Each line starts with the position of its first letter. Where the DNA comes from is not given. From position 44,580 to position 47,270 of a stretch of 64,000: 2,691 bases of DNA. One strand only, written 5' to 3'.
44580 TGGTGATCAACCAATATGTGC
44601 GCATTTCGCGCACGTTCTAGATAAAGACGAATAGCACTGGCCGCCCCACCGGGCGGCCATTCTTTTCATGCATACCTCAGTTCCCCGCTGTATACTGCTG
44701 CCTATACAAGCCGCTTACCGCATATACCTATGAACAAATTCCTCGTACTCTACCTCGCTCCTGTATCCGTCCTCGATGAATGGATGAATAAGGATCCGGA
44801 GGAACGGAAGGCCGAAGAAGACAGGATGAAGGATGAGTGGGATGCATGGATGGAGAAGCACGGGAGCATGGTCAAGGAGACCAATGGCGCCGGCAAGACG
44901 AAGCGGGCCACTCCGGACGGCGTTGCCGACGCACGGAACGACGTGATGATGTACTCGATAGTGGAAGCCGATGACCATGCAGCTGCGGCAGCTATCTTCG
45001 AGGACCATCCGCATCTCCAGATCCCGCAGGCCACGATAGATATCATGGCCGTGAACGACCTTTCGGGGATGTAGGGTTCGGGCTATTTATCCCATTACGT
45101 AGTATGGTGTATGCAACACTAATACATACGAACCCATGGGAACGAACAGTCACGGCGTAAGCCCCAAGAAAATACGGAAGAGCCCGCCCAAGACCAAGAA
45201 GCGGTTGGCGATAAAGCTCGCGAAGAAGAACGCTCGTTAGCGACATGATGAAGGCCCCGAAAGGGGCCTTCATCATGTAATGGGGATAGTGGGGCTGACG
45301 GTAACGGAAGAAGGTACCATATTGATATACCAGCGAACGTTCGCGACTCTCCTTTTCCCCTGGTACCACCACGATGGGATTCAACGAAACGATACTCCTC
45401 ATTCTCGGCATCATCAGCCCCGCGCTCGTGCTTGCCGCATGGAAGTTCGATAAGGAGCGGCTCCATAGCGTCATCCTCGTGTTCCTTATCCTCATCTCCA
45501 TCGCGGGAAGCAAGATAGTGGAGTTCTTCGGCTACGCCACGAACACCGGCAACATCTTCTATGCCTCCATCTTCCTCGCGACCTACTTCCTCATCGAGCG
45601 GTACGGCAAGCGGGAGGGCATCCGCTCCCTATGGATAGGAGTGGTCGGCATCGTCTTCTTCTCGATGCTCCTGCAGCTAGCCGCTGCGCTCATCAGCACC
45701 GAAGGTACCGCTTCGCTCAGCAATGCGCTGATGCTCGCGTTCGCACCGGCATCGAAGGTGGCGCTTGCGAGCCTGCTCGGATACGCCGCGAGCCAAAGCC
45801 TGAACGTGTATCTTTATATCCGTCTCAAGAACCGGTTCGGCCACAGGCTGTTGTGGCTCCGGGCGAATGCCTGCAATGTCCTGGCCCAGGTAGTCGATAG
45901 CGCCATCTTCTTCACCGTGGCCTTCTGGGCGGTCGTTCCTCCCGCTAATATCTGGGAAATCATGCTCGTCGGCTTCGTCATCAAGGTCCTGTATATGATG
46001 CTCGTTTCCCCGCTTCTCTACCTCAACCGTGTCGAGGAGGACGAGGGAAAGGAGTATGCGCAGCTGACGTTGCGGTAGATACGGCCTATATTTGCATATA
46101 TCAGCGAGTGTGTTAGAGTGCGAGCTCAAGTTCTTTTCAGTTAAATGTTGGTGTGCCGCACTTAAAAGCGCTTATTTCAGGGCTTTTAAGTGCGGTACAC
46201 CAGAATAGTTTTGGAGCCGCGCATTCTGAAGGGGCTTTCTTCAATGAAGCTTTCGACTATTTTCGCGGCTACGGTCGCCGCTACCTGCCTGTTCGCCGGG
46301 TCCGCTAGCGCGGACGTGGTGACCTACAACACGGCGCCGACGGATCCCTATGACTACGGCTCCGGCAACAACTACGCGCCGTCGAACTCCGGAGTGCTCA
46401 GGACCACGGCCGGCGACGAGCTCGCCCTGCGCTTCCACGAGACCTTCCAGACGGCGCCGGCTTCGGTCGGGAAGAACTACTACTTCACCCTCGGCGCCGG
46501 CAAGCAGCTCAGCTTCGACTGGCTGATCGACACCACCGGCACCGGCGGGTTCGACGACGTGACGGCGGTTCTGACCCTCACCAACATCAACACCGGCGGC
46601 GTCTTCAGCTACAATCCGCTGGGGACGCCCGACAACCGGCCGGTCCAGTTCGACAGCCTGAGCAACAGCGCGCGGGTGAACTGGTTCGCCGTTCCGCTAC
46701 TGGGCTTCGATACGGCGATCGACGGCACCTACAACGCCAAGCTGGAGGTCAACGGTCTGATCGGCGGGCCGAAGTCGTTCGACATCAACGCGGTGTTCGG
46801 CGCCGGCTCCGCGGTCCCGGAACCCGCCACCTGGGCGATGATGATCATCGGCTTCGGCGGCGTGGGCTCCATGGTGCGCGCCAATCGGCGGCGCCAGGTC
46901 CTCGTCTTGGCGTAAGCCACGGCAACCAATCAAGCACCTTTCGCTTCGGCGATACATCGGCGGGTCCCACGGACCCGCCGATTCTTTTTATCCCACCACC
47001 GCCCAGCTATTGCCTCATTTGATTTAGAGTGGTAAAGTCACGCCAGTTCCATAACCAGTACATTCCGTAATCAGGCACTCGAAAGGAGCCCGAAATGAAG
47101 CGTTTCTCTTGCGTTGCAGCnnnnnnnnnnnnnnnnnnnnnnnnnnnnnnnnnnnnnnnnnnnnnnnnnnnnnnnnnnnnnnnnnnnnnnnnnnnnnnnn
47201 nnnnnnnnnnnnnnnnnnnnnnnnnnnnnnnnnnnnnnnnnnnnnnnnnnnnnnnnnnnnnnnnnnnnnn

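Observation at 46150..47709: Tandem PEPxxWA-type PEP-CTERM proteins with a 20-bp stem-loop, in a genome that otherwise looks monoderm-like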

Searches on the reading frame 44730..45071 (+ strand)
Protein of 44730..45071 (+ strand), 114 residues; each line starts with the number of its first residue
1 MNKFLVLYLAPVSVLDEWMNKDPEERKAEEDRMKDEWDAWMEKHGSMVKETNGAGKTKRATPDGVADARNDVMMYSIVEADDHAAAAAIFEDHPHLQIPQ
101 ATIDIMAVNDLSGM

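Call 7: search_protein_families(library=ncbifam, proteins=[window:44730-45071:+], max_evalue=0.01)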
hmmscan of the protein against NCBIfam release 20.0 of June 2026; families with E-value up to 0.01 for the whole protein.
window:44730-45071:+ (114 aa): 0 families

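Call 8: search_protein_families(library=pfam, proteins=[window:44730-45071:+], max_evalue=0.01)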
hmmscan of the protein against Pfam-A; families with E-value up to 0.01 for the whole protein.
window:44730-45071:+ (114 aa): 1 family
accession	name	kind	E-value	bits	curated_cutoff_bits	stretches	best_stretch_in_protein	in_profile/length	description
PF03795.20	YCII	-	0.0055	17.6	24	1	33-97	14-82/95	YCII-related domain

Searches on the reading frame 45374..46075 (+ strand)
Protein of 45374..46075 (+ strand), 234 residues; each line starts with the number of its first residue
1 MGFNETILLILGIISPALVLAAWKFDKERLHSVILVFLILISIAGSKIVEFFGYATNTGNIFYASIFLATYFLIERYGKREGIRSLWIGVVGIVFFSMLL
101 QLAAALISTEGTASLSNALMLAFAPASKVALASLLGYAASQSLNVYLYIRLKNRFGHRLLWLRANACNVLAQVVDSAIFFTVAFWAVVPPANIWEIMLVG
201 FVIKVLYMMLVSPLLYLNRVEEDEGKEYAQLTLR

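Call 7: search_protein_families(library=ncbifam, proteins=[window:45374-46075:+], max_evalue=0.01)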
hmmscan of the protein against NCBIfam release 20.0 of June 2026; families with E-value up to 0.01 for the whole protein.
window:45374-46075:+ (234 aa): 2 families
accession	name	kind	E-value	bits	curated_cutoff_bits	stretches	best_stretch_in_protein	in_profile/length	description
TIGR00697.1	TIGR00697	equivalog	7.8e-36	123.8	50.95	1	36-218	12-194/201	queuosine precursor transporter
NF008406.0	PRK11212.1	equivalog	1.6e-11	44.2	252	1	36-210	18-192/221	7-cyano-7-deazaguanine/7-aminomethyl-7-deazaguanine transporter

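Call 8: search_protein_families(library=pfam, proteins=[window:45374-46075:+], max_evalue=0.01)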
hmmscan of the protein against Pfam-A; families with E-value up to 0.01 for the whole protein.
window:45374-46075:+ (234 aa): 1 family
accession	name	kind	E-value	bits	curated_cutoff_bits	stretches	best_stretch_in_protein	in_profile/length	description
PF02592.20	Vut_1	-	3.2e-33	115.7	27.2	1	58-217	2-151/152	Putative vitamin uptake transporter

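Call 12: find_encoding_contigs(protein=window:45374-46075:+, flank=10000, max_places=10)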
Protein window:45374-46075:+ (234 aa): 1 contig read that carries it; 1 place shown.
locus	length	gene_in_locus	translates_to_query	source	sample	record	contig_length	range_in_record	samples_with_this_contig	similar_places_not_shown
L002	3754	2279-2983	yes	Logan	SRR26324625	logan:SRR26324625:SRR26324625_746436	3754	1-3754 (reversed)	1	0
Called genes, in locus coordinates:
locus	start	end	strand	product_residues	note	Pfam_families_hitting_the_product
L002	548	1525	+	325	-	-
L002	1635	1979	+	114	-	-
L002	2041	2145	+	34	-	-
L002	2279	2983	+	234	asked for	PF02592:Vut_1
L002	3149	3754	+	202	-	?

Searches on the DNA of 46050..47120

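Call 45: search_rna_families(source=window, start=46050, end=47120, threshold=evalue, max_evalue=1)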
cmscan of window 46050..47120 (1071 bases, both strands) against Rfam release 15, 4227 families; matches with E-value up to 1: 7.
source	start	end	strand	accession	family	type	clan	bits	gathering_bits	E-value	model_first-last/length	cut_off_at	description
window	46136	46211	+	RF00821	mir-249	Gene; miRNA;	-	27.3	70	0.0013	1-97/97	no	mir-249 microRNA precursor family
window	46137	46214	+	RF03616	MIR1888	Gene; miRNA;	-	23.6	72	0.073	1-101/101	no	MIR1888 microRNA precursor family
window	46908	46987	+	RF02241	Xoo2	Gene; sRNA;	-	20.7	45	0.21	1-78/78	no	Xanthomonadaceae sRNA Xoo2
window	46951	46992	-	RF00912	mir-877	Gene; miRNA;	-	20.5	47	0.4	23-65/86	no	mir-877 microRNA precursor family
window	46152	46199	+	RF04070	MIR6440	Gene; miRNA;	-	20.3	95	0.59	1-108/108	no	MIR6440 microRNA precursor family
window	46139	46210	+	RF01922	mir-654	Gene; miRNA;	-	19.9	63.5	0.18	1-81/81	no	mir-654 microRNA precursor family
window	46149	46202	-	RF03503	mir-547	Gene; miRNA;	-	18.6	90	0.58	1-78/78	no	mir-547 microRNA precursor family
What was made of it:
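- On Any Rfam family (for the leader hairpin): The permissive search returned sub-threshold miRNA-precursor models, which match any long hairpin (call 45).
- Tried and rejected: Rfam permissive search: only spurious miRNA-like hairpin matches (call 45).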
